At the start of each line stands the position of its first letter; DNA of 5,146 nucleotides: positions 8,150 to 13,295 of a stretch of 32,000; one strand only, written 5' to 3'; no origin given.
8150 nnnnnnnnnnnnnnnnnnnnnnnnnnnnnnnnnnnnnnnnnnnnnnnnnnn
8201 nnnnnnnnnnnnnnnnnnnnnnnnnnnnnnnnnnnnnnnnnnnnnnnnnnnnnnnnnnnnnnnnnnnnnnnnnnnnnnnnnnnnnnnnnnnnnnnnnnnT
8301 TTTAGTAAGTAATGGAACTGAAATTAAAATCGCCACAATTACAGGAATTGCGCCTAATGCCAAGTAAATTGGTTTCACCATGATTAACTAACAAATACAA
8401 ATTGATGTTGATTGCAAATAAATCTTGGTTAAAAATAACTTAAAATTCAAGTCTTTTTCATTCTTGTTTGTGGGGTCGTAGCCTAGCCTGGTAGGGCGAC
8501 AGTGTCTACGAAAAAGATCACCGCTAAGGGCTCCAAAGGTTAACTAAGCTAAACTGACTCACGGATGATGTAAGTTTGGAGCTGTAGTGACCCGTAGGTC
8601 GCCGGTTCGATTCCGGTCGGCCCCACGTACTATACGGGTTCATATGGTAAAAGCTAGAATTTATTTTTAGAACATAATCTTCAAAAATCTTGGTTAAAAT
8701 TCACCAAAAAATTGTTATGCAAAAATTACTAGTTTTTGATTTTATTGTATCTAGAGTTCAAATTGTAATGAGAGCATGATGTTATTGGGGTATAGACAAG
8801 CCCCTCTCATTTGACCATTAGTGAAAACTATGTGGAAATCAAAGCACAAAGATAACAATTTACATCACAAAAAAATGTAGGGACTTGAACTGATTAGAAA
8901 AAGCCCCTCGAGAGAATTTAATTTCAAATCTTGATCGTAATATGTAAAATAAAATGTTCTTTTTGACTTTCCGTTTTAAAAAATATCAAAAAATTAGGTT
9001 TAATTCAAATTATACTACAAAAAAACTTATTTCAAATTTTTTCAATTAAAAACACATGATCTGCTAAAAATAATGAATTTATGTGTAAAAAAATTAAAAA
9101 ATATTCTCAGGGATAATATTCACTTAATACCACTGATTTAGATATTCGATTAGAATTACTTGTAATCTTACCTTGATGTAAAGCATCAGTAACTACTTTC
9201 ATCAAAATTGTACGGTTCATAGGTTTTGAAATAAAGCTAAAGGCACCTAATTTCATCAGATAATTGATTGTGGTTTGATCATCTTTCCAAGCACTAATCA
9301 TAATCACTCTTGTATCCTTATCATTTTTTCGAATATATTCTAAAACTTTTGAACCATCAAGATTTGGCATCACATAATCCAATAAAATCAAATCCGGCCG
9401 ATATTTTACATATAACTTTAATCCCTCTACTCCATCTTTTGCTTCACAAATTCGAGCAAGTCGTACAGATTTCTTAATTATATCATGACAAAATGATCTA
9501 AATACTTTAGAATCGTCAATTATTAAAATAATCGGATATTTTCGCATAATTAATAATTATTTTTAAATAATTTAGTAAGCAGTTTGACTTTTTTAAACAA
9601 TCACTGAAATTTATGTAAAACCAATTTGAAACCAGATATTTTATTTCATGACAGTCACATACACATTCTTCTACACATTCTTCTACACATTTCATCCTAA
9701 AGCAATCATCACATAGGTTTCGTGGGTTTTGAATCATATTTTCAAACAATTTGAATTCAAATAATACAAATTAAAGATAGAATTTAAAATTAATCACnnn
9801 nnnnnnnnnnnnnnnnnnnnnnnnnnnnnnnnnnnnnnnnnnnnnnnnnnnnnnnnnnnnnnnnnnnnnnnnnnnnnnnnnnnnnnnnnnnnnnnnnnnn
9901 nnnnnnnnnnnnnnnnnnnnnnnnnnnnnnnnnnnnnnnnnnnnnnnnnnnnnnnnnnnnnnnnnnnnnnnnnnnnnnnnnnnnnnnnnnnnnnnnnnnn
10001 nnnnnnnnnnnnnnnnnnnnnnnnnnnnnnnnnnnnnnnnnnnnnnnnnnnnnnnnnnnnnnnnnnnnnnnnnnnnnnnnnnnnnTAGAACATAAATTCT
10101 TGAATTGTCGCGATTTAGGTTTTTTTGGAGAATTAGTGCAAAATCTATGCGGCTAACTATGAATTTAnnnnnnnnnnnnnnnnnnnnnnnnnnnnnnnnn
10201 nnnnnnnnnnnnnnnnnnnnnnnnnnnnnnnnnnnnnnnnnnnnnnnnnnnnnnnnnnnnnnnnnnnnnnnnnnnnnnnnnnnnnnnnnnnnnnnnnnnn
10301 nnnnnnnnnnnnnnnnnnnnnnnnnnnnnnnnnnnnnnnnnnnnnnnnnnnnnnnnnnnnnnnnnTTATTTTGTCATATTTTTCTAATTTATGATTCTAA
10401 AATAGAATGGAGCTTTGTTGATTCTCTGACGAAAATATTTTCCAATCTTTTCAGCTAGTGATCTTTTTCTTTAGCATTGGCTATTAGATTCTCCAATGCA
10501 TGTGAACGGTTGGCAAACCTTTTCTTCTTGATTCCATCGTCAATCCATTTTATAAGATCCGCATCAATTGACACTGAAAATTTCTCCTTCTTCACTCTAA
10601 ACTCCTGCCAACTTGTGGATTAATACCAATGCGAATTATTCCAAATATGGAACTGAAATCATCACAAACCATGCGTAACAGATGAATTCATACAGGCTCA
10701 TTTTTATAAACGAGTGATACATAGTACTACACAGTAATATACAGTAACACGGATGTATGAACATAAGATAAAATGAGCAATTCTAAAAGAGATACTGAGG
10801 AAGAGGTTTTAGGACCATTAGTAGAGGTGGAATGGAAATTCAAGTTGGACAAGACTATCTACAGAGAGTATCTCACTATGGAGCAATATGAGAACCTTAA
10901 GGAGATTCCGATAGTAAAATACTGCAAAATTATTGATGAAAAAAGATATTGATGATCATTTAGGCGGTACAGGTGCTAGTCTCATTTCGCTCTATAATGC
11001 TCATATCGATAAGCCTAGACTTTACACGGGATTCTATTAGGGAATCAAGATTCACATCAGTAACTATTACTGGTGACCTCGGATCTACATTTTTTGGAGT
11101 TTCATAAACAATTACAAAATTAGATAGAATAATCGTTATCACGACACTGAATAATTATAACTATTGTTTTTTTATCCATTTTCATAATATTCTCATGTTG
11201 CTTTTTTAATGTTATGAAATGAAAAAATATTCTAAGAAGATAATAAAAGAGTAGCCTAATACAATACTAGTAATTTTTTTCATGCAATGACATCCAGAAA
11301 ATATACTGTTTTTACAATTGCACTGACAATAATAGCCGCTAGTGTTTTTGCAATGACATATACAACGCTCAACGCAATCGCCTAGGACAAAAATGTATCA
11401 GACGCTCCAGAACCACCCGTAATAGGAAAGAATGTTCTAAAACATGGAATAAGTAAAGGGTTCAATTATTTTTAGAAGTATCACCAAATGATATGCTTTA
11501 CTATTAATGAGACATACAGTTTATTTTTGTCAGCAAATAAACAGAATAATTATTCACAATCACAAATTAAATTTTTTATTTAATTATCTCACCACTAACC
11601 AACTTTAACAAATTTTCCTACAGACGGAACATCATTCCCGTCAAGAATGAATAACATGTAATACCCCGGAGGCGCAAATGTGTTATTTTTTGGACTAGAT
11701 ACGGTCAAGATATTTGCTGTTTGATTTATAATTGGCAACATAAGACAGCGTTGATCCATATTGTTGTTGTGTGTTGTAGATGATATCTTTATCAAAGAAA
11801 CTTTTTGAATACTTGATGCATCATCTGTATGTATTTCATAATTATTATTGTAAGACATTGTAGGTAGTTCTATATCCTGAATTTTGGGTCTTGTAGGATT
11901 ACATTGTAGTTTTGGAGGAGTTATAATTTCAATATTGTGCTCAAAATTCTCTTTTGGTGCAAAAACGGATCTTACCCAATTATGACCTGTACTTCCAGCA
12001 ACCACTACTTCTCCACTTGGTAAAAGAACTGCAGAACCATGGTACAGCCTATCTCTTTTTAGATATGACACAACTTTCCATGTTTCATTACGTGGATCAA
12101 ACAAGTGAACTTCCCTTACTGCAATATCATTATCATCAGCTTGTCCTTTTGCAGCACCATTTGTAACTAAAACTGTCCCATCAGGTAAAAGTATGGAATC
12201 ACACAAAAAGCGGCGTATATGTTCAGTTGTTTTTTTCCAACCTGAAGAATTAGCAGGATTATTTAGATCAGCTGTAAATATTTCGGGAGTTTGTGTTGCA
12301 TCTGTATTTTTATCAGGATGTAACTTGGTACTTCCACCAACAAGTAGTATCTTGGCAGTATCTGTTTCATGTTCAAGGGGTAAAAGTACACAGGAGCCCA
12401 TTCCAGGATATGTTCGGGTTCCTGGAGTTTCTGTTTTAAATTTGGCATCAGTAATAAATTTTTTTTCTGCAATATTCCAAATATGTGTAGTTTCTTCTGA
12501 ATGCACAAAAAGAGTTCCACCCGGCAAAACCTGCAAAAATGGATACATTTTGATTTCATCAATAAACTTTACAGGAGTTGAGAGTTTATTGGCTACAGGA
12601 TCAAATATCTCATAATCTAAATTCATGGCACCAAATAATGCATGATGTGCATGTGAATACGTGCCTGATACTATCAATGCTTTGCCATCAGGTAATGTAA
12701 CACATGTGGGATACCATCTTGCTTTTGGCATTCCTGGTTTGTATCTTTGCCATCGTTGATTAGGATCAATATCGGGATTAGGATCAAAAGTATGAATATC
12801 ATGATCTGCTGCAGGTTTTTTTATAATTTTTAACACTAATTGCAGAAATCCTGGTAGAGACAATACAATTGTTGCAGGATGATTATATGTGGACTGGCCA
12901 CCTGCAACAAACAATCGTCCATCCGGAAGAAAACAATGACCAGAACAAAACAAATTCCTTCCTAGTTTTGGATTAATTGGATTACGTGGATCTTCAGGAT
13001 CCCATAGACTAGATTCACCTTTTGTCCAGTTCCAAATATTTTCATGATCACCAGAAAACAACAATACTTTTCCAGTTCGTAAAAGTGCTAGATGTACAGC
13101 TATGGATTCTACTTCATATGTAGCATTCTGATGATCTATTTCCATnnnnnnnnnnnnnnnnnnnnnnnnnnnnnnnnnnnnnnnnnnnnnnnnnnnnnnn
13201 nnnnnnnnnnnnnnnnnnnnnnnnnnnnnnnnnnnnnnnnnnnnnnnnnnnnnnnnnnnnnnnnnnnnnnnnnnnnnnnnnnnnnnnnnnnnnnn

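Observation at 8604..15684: About 7 kb accessory island bounded by tRNA-Trp and a degenerate direct copy of its 3' end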

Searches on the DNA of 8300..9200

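Call 8: search_rna_families(source=window, start=8300, end=9200, threshold=evalue, max_evalue=10, show_alignments=3)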
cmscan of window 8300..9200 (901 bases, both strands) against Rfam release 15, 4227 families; matches with E-value up to 10: 7.
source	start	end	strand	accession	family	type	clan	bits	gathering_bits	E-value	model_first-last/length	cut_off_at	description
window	8593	8721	-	RF02194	HPnc0260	Gene; antisense;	-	32.5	59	0.22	1-156/156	no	Bacterial antisense RNA HPnc0260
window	8719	8788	-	RF00136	SNORD81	Gene; snRNA; snoRNA; CD-box;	CL00050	19.8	50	1.1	1-77/77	no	Small nucleolar RNA SNORD81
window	8871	8977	-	RF00616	LhrC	Gene; sRNA;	CL00114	18.2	110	6.6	1-111/111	no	Listeria LhrC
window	8374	8476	+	RF01218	snR41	Gene; snRNA; snoRNA; CD-box;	CL00068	18.1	50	5.6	1-111/111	no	Small nucleolar RNA snR41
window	8587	8626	-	RF04354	Plastid-ycf2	Cis-reg;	-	18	65.7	0.95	1-75/75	no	Plastid-ycf2 5UTR RNA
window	8578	8628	+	RF00023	tmRNA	Gene;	CL00001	17.6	47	6.4e-05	1-374/374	no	transfer-messenger RNA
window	8798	8887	-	RF01286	snoR26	Gene; snRNA; snoRNA; CD-box;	-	16.6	47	7.1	1-94/94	no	Small nucleolar RNA snoR26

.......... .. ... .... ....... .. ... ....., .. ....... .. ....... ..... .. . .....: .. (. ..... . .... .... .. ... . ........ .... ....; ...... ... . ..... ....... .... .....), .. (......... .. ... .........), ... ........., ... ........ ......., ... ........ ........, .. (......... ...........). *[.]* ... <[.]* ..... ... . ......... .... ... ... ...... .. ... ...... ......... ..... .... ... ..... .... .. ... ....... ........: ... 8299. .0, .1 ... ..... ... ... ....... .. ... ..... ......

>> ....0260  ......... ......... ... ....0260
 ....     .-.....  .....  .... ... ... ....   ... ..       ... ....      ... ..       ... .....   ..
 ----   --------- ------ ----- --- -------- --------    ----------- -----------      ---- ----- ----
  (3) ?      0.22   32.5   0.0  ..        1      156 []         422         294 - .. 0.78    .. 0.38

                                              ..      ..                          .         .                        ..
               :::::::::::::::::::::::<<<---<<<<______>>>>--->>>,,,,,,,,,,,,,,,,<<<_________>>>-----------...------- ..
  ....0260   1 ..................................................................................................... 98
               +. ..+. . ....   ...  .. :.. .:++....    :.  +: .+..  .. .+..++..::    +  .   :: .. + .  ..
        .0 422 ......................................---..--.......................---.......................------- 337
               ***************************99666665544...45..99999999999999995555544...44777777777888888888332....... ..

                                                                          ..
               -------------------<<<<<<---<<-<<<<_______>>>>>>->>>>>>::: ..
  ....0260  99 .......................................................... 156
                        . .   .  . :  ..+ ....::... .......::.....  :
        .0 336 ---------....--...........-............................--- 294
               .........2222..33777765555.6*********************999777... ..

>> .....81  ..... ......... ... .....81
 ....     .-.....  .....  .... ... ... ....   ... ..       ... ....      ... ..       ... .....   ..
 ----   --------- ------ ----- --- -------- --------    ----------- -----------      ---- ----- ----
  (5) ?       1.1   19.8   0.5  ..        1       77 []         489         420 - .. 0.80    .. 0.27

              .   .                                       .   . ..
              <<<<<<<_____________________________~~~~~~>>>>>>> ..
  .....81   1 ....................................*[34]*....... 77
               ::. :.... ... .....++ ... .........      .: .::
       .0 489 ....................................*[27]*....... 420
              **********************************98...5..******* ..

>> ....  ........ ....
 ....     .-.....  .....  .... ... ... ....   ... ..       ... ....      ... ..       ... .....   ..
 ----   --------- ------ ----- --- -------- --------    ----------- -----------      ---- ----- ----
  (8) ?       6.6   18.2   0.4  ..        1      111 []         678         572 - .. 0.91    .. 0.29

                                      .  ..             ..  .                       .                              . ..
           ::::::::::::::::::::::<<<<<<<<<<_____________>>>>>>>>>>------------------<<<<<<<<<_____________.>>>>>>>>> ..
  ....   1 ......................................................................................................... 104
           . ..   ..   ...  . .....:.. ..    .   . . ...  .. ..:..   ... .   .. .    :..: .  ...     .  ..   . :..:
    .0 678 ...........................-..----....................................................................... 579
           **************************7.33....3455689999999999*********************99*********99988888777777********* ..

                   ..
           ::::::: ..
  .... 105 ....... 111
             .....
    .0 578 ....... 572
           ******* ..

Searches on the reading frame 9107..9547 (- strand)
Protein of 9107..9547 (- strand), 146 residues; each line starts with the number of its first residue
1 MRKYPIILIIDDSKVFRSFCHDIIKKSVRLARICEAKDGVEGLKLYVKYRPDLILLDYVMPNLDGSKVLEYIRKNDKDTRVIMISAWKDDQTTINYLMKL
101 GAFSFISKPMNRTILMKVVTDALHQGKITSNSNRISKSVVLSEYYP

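Call 9: search_protein_families(library=pfam, proteins=[window:9107-9547:-], max_evalue=0.01)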
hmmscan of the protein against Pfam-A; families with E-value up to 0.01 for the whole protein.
window:9107-9547:- (146 aa): 1 family
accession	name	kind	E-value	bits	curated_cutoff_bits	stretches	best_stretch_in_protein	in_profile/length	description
PF00072.30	Response_reg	-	4.6e-26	91.6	30.2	1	7-119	1-110/111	Response regulator receiver domain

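Call 42: search_protein_families(library=ncbifam, proteins=[window:9107-9547:-], max_evalue=0.1)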
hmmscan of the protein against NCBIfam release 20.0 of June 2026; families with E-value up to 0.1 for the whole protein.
window:9107-9547:- (146 aa): 96 families (the best 25 are shown)
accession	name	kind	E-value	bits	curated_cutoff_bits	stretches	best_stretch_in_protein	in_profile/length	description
NF001965.0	PRK00742.1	subfamily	1.3e-21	77.2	293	1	7-125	6-125/357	chemotaxis-specific protein-glutamate methyltransferase CheB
NF007935.0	PRK10651.1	equivalog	3.3e-20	72.2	250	1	6-129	8-129/216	two-component system response regulator NarL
TIGR02875.1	spore_0_A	equivalog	4.8e-20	71.9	200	1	7-136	5-137/262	sporulation transcription factor Spo0A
NF041367.1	CheY_Halo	equivalog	2.1e-19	70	200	1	7-122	1-113/114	chemotaxis protein CheY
NF007969.0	PRK10693.1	equivalog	2.7e-19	69.4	329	1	7-131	10-132/337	two-component system response regulator RssB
NF008469.0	PRK11361.1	equivalog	2.8e-17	62.6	714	1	5-135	5-132/461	acetoacetate metabolism transcriptional regulator AtoC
NF045505.1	RR_RssB_Pseudo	equivalog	3.4e-16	59.3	700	1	7-135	8-134/394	two-component system response regulator RssB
NF009206.0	PRK12555.1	subfamily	2.2e-15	56.5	342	1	7-112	3-108/340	chemotaxis-specific protein-glutamate methyltransferase CheB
NF041733.1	resp_reg_CseB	equivalog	3.5e-14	52.7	350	1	7-132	3-124/228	two-component system response regulator CseB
NF051870.1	NAssimRespRegNtrX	equivalog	3.6e-14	52.5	600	1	7-137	4-133/452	nitrogen assimilation response regulator NtrX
NF045717.1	DVU0259_DivK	exception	8.1e-14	51.8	160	1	7-123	5-116/117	DVU0259 family response regulator domain-containing protein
NF045944.1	ResRegRpaBCyano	equivalog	8.1e-14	51.5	330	1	9-128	2-117/229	response regulator transcription factor RpaB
NF040689.1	MtrAB_MtrA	equivalog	1.5e-13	50.6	300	1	7-127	1-117/219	MtrAB system response regulator MtrA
NF007135.0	PRK09581.1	equivalog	1.8e-13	50.1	474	1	30-120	26-117/457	PleD family two-component system response regulator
NF011896.0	PRK15369.1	equivalog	3.8e-13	49.5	242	1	7-122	6-120/211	two component system response regulator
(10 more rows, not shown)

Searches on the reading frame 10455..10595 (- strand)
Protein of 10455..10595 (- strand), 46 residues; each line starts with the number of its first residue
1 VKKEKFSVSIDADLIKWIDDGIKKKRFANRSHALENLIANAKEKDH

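Call 9: search_protein_families(library=pfam, proteins=[window:10455-10595:-], max_evalue=0.01)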
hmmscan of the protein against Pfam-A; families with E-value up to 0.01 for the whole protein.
window:10455-10595:- (46 aa): 0 families

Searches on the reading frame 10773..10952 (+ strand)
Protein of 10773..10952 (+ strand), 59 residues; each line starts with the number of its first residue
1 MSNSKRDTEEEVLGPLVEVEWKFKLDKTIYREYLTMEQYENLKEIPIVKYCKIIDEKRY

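Call 9: search_protein_families(library=pfam, proteins=[window:10773-10952:+], max_evalue=0.01)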
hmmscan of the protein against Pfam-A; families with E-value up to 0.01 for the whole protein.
window:10773-10952:+ (59 aa): 1 family
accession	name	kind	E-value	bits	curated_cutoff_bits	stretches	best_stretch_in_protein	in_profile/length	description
PF18549.6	NitrOD1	-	4.3e-05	23.9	25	1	17-55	5-43/70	Nitrosopumilus output domain 1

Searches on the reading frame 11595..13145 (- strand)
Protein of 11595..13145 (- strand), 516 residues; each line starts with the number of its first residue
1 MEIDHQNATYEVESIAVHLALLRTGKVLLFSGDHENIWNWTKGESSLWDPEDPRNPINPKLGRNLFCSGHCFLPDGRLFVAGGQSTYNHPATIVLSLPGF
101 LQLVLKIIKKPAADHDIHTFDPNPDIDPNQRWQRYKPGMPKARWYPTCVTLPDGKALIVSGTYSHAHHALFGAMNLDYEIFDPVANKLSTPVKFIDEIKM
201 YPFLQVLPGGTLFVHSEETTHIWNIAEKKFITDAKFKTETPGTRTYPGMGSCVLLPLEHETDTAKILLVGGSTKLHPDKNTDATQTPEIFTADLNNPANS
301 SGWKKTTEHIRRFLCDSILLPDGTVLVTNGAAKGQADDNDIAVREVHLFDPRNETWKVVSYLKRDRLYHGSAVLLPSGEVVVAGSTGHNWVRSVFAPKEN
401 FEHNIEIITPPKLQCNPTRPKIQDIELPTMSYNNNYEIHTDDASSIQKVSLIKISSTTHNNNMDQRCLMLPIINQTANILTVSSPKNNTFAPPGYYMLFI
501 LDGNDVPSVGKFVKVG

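Call 9: search_protein_families(library=pfam, proteins=[window:11595-13145:-], max_evalue=0.01)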
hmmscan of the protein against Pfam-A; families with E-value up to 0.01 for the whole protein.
window:11595-13145:- (516 aa): 6 families
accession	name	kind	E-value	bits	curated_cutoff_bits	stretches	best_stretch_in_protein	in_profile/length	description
PF09118.17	GO-like_E_set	-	6.9e-26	90.9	25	1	419-515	1-100/100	Galactose oxidase-like, Early set domain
PF07250.17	Glyoxal_oxid_N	-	5.2e-23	82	37.5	1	114-271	90-243/243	Glyoxal oxidase N-terminus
PF13964.12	Kelch_6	-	8e-11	42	25.3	0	317-366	6-50/50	Kelch motif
PF13418.12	Kelch_4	-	0.0006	20.1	21.6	0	65-85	4-22/49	Galactose oxidase, central domain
PF07646.21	Kelch_2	-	0.0012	19.2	21.3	0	330-362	19-47/48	Kelch motif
PF24981.1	Beta-prop_ATRN-LZTR1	-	0.0074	16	50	0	323-390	160-224/289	Attractin/LZTR1 beta-propeller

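Call 42: search_protein_families(library=ncbifam, proteins=[window:11595-13145:-], max_evalue=0.1)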
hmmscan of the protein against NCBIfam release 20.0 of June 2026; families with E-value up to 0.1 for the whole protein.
window:11595-13145:- (516 aa): 3 families
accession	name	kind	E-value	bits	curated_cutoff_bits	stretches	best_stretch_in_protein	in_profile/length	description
NF052501.1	RdCuOxGlxASco2837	equivalog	1.2e-62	212.1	800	2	127-515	271-644/645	radical copper oxidase GlxA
TIGR03547.1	muta_rot_YjhT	subfamily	0.026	13.7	256.35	1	292-389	34-130/346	YjhT family mutarotase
NF010730.0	PRK14131.1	subfamily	0.039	12.7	416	0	298-389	67-159/384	N-acetylneuraminate epimerase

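Call 60: find_encoding_contigs(protein=window:11595-13145:-, flank=10000, max_places=3)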
Protein window:11595-13145:- (516 aa): no gene with exactly this product is on record in the collection.
